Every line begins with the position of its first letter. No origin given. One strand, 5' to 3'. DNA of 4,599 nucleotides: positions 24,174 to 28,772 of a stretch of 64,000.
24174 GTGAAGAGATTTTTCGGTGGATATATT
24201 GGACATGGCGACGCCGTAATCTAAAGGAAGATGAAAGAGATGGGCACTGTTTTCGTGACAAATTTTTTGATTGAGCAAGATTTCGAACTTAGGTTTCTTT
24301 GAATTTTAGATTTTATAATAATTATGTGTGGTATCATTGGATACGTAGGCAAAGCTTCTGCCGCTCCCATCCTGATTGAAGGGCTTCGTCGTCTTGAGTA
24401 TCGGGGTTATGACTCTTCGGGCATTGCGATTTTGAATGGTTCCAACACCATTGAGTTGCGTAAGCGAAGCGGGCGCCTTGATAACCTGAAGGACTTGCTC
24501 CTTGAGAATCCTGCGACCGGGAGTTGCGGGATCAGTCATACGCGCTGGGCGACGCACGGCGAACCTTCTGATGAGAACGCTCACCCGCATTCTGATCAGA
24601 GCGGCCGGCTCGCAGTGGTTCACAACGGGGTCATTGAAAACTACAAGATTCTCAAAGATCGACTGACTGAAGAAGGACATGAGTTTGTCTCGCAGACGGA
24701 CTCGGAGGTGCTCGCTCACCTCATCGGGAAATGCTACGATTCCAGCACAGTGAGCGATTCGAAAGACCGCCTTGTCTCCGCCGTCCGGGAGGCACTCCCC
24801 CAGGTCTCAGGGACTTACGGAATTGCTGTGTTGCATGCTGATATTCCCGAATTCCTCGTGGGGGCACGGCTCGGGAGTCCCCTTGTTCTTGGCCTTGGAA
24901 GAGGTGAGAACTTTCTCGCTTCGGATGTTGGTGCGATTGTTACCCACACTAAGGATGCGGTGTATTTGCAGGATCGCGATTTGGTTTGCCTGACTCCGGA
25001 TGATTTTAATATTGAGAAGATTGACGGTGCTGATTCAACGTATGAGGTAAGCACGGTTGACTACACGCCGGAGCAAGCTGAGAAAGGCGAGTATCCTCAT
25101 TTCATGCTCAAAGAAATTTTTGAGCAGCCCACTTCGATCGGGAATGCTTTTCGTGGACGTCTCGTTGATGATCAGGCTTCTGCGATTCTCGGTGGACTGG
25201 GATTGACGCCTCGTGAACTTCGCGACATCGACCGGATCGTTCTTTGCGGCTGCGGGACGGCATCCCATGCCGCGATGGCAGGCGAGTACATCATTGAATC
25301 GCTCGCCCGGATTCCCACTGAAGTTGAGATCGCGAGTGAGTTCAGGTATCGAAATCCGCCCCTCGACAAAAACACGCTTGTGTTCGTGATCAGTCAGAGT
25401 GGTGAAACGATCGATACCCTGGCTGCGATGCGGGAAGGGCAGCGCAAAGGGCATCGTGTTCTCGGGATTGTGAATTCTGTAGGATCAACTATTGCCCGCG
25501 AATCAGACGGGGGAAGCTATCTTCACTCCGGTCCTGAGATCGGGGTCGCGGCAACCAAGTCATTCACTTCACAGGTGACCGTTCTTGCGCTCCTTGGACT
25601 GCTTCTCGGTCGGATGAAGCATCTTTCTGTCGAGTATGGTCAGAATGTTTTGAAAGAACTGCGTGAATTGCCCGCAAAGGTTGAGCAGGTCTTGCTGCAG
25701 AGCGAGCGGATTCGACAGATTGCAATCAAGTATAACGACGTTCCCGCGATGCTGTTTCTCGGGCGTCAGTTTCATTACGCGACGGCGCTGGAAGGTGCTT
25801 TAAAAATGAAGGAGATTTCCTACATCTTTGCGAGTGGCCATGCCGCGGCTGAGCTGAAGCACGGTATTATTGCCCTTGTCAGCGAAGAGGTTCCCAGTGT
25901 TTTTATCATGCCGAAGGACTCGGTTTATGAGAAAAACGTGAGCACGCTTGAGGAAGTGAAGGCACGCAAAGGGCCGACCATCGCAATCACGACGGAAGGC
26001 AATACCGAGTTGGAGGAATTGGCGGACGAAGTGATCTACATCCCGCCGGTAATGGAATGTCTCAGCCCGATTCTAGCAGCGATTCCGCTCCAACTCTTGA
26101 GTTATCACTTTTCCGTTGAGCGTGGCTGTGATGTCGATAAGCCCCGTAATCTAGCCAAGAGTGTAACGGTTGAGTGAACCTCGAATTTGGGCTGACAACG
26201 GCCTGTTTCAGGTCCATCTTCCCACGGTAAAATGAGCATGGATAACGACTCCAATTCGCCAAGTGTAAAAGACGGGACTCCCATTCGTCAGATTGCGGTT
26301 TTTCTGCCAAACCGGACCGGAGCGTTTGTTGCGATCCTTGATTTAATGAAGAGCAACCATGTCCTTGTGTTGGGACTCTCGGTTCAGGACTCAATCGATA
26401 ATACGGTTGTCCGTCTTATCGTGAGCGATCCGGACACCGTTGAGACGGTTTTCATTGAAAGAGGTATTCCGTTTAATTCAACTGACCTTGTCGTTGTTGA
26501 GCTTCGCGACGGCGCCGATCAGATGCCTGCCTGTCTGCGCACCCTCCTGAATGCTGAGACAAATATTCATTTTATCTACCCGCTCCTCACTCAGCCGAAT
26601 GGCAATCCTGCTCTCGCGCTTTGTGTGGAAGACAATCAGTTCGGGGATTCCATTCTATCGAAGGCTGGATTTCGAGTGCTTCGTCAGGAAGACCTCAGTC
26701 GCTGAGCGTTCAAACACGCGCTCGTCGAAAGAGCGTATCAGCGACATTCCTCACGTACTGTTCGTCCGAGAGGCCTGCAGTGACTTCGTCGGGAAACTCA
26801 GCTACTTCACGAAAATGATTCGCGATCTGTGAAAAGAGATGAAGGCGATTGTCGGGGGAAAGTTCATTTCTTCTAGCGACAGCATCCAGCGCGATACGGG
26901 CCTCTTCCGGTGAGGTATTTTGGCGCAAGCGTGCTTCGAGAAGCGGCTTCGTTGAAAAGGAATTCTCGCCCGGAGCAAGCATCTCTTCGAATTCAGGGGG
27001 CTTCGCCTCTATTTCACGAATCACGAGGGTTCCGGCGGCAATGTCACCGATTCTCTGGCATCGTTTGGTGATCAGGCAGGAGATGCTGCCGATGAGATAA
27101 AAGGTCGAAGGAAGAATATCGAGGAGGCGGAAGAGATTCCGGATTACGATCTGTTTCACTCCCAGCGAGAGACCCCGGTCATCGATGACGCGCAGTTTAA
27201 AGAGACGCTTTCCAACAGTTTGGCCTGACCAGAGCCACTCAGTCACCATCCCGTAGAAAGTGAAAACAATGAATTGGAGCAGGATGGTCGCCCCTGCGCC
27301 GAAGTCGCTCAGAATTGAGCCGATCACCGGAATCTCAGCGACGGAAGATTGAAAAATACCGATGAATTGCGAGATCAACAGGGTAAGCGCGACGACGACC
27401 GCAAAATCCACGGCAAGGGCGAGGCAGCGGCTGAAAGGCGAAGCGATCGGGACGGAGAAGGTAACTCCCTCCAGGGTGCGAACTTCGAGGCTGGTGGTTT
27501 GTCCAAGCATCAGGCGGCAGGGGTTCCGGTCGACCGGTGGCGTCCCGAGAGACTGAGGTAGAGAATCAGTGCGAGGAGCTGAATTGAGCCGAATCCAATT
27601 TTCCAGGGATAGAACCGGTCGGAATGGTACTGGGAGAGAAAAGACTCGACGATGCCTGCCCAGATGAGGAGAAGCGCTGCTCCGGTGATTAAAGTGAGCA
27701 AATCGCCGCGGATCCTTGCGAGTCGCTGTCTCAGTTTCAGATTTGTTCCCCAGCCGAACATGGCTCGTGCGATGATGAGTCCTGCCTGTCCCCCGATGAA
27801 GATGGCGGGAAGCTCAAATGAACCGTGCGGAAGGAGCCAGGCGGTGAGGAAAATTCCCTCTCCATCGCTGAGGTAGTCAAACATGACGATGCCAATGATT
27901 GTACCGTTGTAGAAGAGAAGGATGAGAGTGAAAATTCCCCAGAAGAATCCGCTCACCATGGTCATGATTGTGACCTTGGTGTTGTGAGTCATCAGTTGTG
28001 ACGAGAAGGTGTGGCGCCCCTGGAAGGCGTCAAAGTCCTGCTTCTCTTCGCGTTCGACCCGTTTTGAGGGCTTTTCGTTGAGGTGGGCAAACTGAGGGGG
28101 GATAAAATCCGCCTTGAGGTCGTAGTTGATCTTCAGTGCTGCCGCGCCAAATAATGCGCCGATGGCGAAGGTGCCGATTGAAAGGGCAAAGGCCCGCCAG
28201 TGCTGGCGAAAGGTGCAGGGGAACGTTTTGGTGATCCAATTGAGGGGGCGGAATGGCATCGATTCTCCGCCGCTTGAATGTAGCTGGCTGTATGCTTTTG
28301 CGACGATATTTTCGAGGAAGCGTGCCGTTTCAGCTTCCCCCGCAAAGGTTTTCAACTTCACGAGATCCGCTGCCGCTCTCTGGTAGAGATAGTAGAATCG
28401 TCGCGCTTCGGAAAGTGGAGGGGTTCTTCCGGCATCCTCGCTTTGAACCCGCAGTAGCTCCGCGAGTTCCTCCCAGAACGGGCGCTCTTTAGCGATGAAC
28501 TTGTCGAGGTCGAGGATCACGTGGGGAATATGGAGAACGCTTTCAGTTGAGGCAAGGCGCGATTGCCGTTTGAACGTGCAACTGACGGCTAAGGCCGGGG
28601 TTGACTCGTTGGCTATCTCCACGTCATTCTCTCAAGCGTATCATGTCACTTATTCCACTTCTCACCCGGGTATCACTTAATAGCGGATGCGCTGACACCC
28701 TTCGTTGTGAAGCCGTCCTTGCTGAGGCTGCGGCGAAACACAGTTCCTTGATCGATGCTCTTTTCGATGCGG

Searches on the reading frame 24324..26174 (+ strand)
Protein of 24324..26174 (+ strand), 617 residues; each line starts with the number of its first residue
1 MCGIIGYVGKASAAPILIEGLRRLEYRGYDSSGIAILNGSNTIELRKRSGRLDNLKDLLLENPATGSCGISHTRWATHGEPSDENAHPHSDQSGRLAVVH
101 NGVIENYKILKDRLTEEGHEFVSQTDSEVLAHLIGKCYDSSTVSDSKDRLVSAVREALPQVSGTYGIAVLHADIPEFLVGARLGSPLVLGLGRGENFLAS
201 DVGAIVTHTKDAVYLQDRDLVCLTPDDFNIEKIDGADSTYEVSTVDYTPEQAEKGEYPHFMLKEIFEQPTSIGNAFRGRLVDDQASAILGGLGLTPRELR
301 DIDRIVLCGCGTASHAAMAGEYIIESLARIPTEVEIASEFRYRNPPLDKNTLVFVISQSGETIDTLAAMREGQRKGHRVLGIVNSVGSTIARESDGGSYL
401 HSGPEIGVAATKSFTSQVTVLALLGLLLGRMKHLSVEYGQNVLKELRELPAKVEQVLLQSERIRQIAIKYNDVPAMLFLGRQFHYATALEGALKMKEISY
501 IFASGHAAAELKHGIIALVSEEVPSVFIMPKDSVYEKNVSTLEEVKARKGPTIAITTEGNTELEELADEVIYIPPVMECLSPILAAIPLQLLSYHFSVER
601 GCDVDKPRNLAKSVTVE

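Call 9: search_protein_families(library=pfam, proteins=[window:24324-26174:+], max_evalue=0.01)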
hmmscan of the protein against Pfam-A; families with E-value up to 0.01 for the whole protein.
window:24324-26174:+ (617 aa): 5 families
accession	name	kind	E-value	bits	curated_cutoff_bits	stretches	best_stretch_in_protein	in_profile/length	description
PF01380.27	SIS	-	1.2e-56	190.5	25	2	298-424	1-128/131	SIS domain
PF13522.11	GATase_6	-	1.3e-17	64.5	27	1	65-144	9-78/130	Glutamine amidotransferase domain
PF13537.11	GATase_7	-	2.4e-11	44.2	25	1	81-204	8-120/123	Glutamine amidotransferase domain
PF13230.11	GATase_4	-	4.7e-06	26.2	23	1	56-162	61-167/272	Glutamine amidotransferases class-II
PF13580.11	SIS_2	-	0.0064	17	27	0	344-383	98-137/138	SIS domain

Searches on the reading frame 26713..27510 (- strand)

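Call 33: search_protein_families(library=pfam, proteins=[window:26713-27510:-], max_evalue=0.001)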
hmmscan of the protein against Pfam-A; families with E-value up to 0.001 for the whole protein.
window:26713-27510:- (266 aa): 1 family
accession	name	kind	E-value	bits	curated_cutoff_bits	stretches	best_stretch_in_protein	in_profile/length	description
PF06271.18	RDD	-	1.1e-18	68.3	24.1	1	23-160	2-137/137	RDD family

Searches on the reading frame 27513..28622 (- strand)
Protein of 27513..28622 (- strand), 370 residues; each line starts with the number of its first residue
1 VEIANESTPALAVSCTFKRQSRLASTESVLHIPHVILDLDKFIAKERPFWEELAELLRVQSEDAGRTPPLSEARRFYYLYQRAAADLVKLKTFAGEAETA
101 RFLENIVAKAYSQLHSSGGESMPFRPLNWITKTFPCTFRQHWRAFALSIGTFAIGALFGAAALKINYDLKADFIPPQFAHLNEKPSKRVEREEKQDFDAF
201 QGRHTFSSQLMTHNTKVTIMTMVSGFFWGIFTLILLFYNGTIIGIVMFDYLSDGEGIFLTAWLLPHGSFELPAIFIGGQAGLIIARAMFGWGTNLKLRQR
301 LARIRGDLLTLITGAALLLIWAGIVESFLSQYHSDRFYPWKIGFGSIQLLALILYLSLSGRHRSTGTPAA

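Call 33: search_protein_families(library=pfam, proteins=[window:27513-28622:-], max_evalue=0.001)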
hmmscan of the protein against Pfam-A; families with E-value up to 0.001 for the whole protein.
window:27513-28622:- (370 aa): 1 family
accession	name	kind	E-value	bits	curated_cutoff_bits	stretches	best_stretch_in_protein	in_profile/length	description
PF01944.22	SpoIIM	-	2.1e-34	119.2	26.9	1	149-330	2-162/163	Stage II sporulation protein M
